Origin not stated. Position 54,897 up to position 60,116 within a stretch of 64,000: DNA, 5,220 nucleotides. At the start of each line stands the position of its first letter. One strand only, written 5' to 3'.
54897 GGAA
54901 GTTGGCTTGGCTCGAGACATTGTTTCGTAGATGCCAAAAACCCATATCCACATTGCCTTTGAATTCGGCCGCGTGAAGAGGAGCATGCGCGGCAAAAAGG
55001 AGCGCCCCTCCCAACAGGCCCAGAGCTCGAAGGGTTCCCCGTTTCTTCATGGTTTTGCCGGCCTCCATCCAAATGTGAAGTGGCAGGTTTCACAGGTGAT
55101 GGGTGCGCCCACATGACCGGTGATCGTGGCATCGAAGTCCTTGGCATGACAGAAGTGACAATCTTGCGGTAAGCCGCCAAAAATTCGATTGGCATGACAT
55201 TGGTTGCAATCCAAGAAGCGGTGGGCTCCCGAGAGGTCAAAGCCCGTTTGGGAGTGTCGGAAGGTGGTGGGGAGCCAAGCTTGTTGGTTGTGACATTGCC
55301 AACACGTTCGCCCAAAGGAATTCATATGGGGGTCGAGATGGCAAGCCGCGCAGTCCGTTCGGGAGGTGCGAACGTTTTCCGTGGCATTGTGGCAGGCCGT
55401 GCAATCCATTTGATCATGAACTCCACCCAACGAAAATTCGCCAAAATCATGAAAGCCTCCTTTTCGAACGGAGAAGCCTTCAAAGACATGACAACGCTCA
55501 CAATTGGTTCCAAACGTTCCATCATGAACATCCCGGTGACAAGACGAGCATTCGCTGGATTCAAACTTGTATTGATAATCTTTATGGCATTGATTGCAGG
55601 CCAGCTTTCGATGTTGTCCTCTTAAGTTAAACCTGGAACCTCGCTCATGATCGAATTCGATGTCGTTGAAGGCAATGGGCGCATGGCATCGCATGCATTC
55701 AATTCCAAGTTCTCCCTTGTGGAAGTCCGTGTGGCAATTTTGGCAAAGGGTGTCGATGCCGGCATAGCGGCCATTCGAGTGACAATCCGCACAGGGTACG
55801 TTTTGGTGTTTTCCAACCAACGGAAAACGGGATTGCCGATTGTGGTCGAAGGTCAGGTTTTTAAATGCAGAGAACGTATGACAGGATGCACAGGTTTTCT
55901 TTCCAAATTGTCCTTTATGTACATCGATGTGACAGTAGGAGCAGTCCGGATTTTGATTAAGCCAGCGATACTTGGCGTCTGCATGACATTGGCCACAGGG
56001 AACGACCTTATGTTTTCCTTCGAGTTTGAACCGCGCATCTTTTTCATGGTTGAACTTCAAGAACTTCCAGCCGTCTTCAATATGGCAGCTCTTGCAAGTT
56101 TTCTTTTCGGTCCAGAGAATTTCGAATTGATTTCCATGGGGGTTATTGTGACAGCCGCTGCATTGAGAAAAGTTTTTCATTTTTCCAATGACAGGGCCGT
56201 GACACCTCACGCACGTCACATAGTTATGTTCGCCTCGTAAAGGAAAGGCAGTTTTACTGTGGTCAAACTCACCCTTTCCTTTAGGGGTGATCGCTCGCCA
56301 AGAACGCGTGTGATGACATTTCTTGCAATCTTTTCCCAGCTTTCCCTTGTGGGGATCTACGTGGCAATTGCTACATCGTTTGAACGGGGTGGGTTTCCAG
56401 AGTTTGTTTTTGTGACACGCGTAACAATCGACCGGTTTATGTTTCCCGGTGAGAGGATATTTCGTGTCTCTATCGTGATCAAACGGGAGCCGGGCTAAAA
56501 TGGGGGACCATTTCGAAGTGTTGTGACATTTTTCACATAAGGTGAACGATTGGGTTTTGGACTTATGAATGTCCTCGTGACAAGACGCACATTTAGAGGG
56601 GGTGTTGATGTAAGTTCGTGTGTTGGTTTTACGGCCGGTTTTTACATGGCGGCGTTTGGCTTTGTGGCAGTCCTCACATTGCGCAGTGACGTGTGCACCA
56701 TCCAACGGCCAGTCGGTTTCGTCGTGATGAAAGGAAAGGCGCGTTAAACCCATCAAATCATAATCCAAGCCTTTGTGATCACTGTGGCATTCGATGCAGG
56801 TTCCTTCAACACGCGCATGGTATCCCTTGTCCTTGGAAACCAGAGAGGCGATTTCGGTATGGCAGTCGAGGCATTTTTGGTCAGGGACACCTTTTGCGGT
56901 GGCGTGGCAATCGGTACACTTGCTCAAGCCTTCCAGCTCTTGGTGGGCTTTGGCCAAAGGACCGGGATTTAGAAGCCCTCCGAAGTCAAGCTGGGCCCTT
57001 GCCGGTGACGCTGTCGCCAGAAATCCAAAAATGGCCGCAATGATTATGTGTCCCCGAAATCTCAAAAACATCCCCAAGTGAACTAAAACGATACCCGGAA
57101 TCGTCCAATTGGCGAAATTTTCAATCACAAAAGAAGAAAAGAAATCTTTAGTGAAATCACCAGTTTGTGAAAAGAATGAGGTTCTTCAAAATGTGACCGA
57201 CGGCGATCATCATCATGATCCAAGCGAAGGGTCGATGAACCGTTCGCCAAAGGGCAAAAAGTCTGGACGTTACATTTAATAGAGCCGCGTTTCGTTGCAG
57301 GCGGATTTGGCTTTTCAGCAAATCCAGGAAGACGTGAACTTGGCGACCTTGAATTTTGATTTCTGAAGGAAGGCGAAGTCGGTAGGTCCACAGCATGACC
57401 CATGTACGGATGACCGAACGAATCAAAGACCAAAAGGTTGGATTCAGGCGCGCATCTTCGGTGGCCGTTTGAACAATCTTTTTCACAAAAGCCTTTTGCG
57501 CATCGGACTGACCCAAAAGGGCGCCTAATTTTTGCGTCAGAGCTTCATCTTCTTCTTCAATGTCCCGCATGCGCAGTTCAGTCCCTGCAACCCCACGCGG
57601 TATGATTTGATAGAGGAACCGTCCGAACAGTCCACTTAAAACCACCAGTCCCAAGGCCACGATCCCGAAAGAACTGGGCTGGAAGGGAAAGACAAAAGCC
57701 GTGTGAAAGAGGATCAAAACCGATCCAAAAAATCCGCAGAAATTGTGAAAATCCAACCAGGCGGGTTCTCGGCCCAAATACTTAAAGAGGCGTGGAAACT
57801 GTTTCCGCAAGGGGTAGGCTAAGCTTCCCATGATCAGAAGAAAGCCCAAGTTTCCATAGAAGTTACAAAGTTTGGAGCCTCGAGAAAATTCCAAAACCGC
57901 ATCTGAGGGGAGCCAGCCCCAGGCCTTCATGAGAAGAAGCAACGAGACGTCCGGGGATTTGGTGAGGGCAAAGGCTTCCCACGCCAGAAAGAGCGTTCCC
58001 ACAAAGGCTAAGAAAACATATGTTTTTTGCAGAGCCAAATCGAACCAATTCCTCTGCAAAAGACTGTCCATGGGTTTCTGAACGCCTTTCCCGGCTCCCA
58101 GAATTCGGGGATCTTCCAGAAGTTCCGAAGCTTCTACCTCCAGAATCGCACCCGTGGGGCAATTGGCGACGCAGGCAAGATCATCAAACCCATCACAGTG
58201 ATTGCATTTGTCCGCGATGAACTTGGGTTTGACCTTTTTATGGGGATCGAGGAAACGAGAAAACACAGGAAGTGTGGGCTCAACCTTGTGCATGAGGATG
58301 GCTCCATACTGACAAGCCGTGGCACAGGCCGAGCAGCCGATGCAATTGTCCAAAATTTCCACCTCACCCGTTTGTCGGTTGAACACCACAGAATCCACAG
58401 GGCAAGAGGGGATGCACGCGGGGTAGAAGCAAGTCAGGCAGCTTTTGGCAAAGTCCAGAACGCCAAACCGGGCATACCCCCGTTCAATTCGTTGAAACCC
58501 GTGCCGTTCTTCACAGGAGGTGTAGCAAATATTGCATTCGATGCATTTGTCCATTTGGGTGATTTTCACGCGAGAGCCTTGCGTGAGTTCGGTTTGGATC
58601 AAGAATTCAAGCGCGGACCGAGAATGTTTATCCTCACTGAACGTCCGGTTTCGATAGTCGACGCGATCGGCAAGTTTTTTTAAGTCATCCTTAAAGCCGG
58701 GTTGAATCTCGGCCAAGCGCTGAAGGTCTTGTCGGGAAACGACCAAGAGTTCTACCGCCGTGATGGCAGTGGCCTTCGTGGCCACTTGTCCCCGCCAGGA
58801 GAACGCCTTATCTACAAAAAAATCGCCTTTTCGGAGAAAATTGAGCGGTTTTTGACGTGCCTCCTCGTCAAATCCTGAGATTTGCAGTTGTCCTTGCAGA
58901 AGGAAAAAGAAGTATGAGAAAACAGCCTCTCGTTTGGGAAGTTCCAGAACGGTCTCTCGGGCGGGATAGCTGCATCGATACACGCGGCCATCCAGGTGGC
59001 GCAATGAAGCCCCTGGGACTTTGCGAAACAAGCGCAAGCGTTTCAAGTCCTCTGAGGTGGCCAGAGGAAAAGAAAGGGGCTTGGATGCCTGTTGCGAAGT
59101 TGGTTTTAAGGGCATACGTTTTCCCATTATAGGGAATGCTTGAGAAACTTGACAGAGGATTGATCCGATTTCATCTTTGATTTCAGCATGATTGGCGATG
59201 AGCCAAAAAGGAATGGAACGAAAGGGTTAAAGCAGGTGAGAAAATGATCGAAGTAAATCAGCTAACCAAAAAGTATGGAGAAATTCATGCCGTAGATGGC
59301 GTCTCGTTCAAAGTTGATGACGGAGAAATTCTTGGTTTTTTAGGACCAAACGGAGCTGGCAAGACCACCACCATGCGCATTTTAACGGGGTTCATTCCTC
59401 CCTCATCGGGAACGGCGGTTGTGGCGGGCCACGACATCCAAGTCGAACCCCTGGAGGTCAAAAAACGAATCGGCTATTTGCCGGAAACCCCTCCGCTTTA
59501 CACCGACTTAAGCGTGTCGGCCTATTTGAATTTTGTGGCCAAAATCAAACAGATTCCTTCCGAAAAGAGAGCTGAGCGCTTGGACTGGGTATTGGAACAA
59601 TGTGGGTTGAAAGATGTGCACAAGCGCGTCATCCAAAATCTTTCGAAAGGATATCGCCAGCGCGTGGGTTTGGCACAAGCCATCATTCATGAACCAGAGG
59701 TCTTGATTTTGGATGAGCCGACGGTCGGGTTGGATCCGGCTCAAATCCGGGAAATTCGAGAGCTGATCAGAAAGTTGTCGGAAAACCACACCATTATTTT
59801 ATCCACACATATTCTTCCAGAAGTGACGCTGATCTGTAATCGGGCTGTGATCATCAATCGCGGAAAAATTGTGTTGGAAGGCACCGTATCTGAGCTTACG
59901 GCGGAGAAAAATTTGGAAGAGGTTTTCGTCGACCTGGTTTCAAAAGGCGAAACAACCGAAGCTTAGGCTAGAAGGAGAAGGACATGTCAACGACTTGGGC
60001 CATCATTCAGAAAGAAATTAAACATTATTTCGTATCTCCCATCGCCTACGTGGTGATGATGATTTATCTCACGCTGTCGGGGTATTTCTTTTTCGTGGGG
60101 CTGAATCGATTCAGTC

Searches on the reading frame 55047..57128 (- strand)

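Call 75: search_protein_families(library=pfam, max_evalue=0.00001, proteins=[window:55047-57128:-])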
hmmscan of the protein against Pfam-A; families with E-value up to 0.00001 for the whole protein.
window:55047-57128:- (693 aa): 3 families
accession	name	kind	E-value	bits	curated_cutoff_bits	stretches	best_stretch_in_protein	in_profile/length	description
PF14522.11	Cytochrome_C7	-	8.6e-31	106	24.8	0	147-203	12-67/67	Cytochrome c7 and related cytochrome c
PF14537.11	Cytochrom_c3_2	-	1.9e-16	60.7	25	0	135-203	13-79/79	Cytochrome c3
PF02085.21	Cytochrom_CIII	-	2.8e-13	50.5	22.9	0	61-120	27-87/101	Class III cytochrome C family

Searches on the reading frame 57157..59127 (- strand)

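Call 75: search_protein_families(library=pfam, max_evalue=0.00001, proteins=[window:57157-59127:-])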
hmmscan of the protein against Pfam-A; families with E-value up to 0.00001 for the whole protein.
window:57157-59127:- (656 aa): 8 families
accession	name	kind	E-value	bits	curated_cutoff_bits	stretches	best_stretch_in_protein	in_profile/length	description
PF12838.12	Fer4_7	-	1.5e-11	45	27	1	261-327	1-52/52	4Fe-4S dicluster domain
PF00027.35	cNMP_binding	-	9.1e-10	38.8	27.5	1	68-140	15-87/89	Cyclic nucleotide-binding domain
PF12837.12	Fer4_6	-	5.3e-09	36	25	0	300-328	1-24/24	4Fe-4S binding domain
PF13187.11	Fer4_9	-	2e-07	31.4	27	0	261-328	1-52/52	4Fe-4S dicluster domain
PF13237.11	Fer4_10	-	6.9e-07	29.5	25.5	0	228-272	7-52/53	4Fe-4S dicluster domain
PF00037.32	Fer4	-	8.8e-07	28.9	21.1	0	259-277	5-23/24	4Fe-4S binding domain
PF14697.11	Fer4_21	-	3.3e-06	27.6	35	0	192-246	5-56/59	4Fe-4S dicluster domain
PF13534.11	Fer4_17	-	4.9e-06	27.4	22.2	0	261-326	1-59/61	4Fe-4S dicluster domain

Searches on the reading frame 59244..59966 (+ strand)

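Call 75: search_protein_families(library=pfam, max_evalue=0.00001, proteins=[window:59244-59966:+])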
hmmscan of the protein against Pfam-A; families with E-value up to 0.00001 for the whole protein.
window:59244-59966:+ (240 aa): 2 families
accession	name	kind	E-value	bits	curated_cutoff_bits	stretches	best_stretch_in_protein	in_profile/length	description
PF00005.33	ABC_tran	-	1.9e-32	113.2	25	1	18-160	2-136/137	ABC transporter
PF13304.12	AAA_21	-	2e-15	58.1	27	1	116-192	221-300/304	AAA domain, putative AbiEii toxin, Type IV TA system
